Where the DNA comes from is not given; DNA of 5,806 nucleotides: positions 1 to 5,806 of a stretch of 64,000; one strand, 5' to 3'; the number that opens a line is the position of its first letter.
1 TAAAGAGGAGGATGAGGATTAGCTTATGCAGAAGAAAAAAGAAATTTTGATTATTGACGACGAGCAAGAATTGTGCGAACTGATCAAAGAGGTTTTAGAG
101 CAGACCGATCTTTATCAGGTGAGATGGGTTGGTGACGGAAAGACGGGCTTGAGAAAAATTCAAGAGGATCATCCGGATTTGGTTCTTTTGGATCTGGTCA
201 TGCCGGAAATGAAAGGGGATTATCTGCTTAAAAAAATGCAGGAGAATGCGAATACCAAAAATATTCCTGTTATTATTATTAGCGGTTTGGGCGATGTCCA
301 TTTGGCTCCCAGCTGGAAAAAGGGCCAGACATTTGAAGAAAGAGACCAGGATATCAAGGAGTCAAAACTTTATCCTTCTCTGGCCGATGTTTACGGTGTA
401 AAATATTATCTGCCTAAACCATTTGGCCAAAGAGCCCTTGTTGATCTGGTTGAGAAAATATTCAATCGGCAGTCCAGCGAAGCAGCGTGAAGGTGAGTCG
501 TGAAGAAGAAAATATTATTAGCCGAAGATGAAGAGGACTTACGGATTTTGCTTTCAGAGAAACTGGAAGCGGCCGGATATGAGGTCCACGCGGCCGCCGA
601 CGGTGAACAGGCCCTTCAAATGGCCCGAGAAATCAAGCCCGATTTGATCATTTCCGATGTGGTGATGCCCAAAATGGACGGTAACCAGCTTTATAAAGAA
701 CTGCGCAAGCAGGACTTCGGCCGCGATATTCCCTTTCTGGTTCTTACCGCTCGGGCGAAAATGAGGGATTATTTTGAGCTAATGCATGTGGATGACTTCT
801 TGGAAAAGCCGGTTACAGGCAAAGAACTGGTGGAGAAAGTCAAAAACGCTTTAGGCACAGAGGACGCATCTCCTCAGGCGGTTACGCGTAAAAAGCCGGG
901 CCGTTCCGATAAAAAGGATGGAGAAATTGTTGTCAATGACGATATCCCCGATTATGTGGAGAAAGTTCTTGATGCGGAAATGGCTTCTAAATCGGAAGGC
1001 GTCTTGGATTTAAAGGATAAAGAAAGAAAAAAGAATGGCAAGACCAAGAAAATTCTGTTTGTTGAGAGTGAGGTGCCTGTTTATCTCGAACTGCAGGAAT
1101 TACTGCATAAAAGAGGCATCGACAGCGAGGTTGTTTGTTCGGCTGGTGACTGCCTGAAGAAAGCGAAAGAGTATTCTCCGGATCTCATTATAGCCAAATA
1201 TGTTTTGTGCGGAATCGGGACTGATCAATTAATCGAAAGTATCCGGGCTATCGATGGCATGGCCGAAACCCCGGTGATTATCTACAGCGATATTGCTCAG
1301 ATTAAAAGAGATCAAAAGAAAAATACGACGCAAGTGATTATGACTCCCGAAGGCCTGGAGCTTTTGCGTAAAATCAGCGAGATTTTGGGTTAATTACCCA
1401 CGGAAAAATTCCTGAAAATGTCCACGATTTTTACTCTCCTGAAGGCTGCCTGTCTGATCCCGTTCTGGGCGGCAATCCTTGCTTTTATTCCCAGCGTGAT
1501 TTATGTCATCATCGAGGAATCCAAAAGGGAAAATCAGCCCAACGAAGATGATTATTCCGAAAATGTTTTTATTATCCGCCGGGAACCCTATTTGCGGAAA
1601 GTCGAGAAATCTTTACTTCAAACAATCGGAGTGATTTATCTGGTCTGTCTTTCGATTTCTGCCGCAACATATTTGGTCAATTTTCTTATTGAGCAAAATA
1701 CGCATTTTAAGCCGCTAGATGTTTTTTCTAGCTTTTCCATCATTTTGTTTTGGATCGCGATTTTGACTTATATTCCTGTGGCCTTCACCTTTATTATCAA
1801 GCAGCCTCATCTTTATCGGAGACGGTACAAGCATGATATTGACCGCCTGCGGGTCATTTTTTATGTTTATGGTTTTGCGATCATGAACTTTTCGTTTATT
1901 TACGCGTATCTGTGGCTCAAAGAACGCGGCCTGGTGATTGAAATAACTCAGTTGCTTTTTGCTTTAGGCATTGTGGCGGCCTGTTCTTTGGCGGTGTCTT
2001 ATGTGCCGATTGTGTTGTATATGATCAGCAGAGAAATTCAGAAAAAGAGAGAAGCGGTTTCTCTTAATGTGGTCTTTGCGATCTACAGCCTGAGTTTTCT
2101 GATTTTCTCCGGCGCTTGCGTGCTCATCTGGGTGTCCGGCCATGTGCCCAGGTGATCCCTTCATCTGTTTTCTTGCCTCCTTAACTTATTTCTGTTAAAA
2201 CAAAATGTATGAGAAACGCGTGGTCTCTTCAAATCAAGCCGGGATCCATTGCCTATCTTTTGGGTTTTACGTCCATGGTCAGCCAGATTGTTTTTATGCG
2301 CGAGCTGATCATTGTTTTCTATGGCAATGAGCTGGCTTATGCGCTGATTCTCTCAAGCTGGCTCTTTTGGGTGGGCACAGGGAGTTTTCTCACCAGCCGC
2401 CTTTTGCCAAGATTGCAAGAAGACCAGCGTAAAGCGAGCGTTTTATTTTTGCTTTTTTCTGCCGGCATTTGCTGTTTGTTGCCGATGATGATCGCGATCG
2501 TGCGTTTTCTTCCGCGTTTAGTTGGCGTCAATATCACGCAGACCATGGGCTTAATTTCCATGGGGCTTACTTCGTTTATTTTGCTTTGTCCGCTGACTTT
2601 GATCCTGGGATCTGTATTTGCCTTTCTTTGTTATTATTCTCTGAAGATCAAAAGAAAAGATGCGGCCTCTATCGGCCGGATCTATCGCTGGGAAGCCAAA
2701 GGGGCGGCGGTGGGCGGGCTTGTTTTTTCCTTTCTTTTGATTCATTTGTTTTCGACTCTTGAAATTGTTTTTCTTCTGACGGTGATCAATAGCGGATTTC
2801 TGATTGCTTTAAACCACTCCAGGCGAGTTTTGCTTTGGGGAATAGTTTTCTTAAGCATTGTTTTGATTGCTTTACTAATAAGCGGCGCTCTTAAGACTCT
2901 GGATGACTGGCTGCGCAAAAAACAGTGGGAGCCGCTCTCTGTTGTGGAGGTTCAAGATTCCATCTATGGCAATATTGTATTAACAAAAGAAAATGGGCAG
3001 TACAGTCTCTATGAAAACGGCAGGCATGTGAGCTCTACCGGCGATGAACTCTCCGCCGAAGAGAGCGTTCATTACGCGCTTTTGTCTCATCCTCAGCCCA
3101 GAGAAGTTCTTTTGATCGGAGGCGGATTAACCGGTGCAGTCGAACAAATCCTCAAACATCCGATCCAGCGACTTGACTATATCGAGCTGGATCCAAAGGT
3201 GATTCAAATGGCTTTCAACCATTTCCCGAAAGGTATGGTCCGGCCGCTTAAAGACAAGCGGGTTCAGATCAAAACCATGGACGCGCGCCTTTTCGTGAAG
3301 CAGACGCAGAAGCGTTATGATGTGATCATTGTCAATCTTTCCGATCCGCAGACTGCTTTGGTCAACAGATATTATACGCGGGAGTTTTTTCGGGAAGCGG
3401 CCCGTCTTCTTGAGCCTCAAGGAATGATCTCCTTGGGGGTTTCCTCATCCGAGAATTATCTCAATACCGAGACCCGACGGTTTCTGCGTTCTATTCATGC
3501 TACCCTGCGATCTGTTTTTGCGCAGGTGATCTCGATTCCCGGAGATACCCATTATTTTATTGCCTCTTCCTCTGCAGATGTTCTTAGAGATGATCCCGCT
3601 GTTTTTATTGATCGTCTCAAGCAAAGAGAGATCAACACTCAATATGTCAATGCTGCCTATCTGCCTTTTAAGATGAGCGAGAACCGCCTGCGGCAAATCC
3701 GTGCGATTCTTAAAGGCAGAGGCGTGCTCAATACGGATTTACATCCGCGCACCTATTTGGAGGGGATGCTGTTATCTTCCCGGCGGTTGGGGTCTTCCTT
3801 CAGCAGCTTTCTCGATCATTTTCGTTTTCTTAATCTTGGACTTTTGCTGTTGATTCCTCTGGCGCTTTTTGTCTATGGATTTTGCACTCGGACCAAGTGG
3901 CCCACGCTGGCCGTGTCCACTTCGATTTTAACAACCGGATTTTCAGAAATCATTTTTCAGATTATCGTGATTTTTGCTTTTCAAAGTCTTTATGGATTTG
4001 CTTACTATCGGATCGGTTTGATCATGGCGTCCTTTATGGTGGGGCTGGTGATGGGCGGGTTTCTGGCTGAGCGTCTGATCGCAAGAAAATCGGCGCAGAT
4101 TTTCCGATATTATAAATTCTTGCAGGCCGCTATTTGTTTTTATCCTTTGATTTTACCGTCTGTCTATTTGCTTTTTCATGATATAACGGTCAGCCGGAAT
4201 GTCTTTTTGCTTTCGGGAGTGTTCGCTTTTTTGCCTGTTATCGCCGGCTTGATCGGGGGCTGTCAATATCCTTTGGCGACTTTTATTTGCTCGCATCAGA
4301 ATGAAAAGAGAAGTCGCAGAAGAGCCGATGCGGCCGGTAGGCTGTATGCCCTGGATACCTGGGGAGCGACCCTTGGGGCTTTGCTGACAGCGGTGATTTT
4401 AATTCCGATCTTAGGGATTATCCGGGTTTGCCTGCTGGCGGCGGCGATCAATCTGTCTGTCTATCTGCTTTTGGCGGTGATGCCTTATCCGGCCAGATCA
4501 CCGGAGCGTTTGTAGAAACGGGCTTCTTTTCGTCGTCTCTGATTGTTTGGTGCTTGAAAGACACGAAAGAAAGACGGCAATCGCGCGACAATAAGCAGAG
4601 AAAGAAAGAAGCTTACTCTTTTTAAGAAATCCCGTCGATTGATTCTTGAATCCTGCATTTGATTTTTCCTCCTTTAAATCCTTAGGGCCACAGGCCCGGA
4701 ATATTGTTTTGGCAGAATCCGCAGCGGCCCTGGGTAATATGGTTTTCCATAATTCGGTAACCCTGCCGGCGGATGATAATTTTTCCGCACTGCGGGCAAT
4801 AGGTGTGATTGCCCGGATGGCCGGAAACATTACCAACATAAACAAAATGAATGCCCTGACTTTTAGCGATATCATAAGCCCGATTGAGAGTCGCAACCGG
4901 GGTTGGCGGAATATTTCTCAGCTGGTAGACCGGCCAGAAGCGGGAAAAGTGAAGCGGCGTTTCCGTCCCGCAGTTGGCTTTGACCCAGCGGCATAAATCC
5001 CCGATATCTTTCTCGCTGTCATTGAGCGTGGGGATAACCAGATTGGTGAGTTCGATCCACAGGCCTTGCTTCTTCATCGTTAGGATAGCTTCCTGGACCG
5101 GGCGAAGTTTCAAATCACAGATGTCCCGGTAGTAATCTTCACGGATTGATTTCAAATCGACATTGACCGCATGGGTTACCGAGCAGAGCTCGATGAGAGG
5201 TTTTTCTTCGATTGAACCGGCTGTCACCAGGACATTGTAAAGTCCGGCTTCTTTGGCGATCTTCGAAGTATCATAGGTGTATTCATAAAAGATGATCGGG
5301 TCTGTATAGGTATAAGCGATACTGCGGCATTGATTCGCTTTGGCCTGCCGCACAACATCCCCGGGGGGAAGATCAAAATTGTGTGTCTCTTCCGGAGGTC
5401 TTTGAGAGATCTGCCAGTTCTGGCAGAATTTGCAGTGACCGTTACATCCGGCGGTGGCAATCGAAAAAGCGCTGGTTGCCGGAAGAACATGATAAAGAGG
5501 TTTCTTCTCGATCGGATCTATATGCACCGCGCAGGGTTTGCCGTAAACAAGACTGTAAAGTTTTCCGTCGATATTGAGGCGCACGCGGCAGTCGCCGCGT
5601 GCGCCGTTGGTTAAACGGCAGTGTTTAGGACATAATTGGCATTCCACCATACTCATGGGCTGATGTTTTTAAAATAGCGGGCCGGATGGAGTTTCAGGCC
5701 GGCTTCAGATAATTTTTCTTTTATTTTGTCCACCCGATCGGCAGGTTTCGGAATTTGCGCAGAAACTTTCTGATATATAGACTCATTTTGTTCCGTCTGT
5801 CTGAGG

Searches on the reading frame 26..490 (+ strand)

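Call 110: search_protein_families(library=pfam, proteins=[window:26-490:+], max_evalue=0.001)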
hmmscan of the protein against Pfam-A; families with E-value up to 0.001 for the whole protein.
window:26-490:+ (154 aa): 1 family
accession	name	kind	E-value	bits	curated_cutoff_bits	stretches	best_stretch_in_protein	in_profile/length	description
PF00072.30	Response_reg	-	4.7e-22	78.7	30.2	1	7-92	1-83/111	Response regulator receiver domain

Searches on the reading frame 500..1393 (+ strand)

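Call 110: search_protein_families(library=pfam, proteins=[window:500-1393:+], max_evalue=0.001)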
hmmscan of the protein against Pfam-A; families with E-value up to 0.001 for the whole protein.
window:500-1393:+ (297 aa): 1 family
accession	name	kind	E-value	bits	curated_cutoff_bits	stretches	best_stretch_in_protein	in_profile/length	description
PF00072.30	Response_reg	-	9.9e-31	106.6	30.2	2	5-115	1-111/111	Response regulator receiver domain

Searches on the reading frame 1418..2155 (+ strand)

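Call 110: search_protein_families(library=pfam, proteins=[window:1418-2155:+], max_evalue=0.001)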
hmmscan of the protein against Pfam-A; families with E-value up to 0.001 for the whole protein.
window:1418-2155:+ (245 aa): 1 family
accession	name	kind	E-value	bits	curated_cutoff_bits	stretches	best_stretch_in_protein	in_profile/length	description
PF07690.21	MFS_1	-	5.5e-05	22.7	33.4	0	18-233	156-291/347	Major Facilitator Superfamily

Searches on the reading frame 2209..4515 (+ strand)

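Call 16: search_protein_families(library=pfam, proteins=[window:2209-4515:+], max_evalue=0.0001)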
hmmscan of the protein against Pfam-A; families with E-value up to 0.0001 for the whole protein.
window:2209-4515:+ (768 aa): 1 family
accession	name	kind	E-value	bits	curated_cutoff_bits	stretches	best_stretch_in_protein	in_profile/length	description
PF01564.23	Spermine_synth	-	4e-28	98.7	22.9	1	287-439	9-155/186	Spermine/spermidine synthase domain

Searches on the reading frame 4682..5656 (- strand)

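Call 16: search_protein_families(library=pfam, proteins=[window:4682-5656:-], max_evalue=0.0001)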
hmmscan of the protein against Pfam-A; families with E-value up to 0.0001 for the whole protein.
window:4682-5656:- (324 aa): 1 family
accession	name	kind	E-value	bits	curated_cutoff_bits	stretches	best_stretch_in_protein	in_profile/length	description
PF04055.27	Radical_SAM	-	5.1e-16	59.7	29.5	1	67-220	3-164/166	Radical SAM superfamily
